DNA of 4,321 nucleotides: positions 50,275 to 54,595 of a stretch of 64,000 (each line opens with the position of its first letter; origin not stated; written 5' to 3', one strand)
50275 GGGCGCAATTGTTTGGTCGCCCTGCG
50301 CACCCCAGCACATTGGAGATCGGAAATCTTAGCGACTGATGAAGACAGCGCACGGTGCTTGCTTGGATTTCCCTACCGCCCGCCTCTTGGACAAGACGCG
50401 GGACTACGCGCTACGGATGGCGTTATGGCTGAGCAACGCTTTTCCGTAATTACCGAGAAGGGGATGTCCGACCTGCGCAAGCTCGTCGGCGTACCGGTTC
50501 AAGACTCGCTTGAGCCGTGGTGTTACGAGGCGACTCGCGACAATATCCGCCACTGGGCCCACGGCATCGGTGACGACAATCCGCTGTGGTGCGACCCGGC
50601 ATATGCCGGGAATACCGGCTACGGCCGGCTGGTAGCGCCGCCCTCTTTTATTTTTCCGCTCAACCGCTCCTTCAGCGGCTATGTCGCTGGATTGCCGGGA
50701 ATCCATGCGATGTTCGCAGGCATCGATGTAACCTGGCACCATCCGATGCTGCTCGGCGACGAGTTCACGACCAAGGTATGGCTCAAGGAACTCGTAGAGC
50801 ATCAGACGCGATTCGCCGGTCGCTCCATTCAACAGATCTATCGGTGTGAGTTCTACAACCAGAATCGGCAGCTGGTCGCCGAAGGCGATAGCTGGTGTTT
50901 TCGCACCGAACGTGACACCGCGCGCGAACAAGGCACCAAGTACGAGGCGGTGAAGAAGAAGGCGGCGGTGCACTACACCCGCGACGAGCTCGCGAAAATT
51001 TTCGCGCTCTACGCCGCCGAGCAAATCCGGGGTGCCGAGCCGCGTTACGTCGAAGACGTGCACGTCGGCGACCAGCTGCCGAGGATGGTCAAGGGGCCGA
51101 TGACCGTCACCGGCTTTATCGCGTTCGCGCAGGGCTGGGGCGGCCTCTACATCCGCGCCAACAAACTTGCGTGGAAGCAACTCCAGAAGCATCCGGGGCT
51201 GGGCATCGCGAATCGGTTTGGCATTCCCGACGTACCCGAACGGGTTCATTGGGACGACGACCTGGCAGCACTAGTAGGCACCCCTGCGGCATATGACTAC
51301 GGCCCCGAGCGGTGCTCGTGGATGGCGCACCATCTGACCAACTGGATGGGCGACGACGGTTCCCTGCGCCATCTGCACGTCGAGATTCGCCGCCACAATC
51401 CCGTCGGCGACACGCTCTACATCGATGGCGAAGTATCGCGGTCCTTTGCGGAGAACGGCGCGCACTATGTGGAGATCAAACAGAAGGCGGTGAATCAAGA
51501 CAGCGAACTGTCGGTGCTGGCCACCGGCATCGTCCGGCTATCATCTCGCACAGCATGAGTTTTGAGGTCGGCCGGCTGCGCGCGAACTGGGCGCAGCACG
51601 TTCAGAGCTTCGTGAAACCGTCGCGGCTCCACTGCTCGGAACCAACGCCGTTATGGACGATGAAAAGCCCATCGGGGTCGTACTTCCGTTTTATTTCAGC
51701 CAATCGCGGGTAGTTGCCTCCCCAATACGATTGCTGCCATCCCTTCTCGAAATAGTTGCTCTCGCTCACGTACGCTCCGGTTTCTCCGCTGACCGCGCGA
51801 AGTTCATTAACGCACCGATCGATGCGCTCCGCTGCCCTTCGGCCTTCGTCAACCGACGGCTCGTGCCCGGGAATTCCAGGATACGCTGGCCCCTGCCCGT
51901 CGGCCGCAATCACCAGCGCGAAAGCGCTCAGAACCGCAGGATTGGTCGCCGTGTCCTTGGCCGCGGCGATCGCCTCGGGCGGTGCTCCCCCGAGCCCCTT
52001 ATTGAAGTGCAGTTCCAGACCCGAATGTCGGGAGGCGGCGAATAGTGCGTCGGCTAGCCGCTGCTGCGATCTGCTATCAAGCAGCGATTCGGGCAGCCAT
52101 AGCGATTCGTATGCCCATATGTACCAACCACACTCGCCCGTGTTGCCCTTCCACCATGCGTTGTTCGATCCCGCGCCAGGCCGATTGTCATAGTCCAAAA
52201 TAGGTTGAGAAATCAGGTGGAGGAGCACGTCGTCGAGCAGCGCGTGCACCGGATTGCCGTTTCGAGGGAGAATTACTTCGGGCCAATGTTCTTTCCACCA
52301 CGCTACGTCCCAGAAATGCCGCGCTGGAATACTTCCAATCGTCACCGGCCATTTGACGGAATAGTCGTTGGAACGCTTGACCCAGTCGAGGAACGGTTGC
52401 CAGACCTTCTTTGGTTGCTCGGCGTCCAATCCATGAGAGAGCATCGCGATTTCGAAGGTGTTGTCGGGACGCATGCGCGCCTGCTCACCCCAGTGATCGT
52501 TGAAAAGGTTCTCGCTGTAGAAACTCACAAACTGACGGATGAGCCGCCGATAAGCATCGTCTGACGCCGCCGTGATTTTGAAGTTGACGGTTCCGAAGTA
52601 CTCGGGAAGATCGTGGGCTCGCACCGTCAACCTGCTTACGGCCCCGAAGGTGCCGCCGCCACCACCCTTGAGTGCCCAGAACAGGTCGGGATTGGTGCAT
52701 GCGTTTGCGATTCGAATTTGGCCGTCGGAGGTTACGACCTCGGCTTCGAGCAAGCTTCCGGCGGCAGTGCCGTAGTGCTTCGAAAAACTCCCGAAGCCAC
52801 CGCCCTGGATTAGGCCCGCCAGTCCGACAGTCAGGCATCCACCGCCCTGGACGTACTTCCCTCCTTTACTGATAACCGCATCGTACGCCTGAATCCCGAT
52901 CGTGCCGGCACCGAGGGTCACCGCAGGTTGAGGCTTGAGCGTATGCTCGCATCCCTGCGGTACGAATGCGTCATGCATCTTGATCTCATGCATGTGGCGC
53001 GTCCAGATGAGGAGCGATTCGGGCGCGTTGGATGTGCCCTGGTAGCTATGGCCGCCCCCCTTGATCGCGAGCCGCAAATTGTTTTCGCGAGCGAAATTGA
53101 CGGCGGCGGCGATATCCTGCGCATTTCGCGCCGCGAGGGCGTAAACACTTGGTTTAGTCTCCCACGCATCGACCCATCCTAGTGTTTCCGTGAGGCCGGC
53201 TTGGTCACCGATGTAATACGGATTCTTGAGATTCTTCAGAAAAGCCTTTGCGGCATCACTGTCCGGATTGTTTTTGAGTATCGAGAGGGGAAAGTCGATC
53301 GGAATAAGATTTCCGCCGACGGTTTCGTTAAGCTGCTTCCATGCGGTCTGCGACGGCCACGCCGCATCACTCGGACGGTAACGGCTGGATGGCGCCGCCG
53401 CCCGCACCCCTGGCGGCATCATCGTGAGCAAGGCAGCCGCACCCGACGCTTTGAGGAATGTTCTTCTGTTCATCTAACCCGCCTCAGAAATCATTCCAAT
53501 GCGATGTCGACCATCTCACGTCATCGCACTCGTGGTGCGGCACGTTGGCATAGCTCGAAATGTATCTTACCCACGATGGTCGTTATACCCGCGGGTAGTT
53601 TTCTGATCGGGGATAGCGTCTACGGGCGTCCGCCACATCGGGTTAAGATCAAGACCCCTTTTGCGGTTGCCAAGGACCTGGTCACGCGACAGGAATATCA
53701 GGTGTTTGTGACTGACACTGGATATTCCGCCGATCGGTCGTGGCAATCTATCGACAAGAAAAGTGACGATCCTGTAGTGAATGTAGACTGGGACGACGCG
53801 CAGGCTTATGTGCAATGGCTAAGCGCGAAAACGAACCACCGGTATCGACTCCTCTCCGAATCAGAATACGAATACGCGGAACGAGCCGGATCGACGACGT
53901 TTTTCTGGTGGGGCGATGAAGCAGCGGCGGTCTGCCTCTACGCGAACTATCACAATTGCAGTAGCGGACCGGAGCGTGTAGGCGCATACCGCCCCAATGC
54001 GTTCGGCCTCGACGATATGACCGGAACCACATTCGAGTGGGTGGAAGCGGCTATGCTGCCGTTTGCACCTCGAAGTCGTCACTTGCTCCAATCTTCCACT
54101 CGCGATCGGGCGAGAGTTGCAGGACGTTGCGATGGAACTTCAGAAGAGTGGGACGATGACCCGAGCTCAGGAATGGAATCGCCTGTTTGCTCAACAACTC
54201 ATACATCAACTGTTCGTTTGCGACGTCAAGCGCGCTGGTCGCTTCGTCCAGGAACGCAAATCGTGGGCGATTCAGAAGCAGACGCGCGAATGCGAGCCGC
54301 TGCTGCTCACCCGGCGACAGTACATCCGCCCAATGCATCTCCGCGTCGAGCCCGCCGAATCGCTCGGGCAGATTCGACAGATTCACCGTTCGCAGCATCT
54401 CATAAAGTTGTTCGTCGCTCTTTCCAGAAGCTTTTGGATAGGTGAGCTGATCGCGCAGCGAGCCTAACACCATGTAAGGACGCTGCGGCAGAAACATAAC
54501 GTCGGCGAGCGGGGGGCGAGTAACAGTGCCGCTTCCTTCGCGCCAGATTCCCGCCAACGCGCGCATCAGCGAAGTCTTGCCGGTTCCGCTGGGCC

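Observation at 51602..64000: Best candidate for an undescribed system: twin Tat-exported bicovalent-flavin oxidases co-oriented with an exporter, a promiscuous importer, a glycoside-type symporter and two SDRs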

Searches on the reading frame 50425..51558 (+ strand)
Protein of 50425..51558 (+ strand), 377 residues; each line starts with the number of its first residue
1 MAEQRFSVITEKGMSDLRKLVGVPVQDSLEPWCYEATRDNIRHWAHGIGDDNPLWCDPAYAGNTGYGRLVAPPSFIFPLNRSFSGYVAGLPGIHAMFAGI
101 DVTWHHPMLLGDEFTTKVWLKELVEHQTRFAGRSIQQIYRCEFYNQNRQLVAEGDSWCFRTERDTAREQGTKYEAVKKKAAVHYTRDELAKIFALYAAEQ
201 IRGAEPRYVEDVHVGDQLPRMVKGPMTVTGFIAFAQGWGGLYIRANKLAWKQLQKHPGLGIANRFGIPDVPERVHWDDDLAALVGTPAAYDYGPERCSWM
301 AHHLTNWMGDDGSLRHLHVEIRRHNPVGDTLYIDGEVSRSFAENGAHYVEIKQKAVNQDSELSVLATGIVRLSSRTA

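Call 52: search_protein_families(library=ncbifam, proteins=[window:50425-51558:+], max_evalue=1e-10)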
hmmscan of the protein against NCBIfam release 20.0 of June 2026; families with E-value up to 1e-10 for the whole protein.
window:50425-51558:+ (377 aa): 1 family
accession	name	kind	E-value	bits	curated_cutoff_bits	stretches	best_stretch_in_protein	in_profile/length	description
NF040620.1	fused_HadA_HadB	exception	1.1e-14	54.7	350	0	34-220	11-207/329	fused (3R)-hydroxyacyl-ACP dehydratase subunits HadA/HadB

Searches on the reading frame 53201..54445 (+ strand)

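Call 5: search_protein_families(library=pfam, proteins=[window:53201-54445:+], max_evalue=0.01)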
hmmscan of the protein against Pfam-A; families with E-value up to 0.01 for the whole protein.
window:53201-54445:+ (414 aa): 1 family
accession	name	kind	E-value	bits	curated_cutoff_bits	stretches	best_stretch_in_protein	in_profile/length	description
PF03781.23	FGE-sulfatase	-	1.3e-32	113.9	23.3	1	124-283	3-191/255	Sulfatase-modifying factor enzyme 1-like domain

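Call 6: search_protein_families(library=ncbifam, proteins=[window:53201-54445:+], max_evalue=0.01)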
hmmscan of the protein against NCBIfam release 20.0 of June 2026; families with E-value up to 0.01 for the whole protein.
window:53201-54445:+ (414 aa): 6 families
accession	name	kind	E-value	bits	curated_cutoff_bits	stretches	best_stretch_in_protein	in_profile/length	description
NF051459.1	pyoverdine_PvdO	equivalog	1.6e-28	99.6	500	1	120-283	32-217/280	dihydropyoverdine dehydrogenase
TIGR04344.1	ovoA_Nterm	equivalog_domain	1.3e-13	50.6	400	2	193-295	298-394/444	5-histidylcysteine sulfoxide synthase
TIGR03525.2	GldK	equivalog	1.9e-12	47.3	350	1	188-301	218-354/408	T9SS ring complex lipoprotein PorK/GldK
TIGR03440.2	egtB_TIGR03440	equivalog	4.1e-12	45.9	360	2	120-183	170-235/413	ergothioneine biosynthesis protein EgtB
NF041186.1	SenA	equivalog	1.2e-09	38.1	420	2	187-290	268-327/382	selenoneine synthase SenA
TIGR03524.1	GldJ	equivalog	0.00017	20.4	458.2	0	258-284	338-364/559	gliding motility lipoprotein GldJ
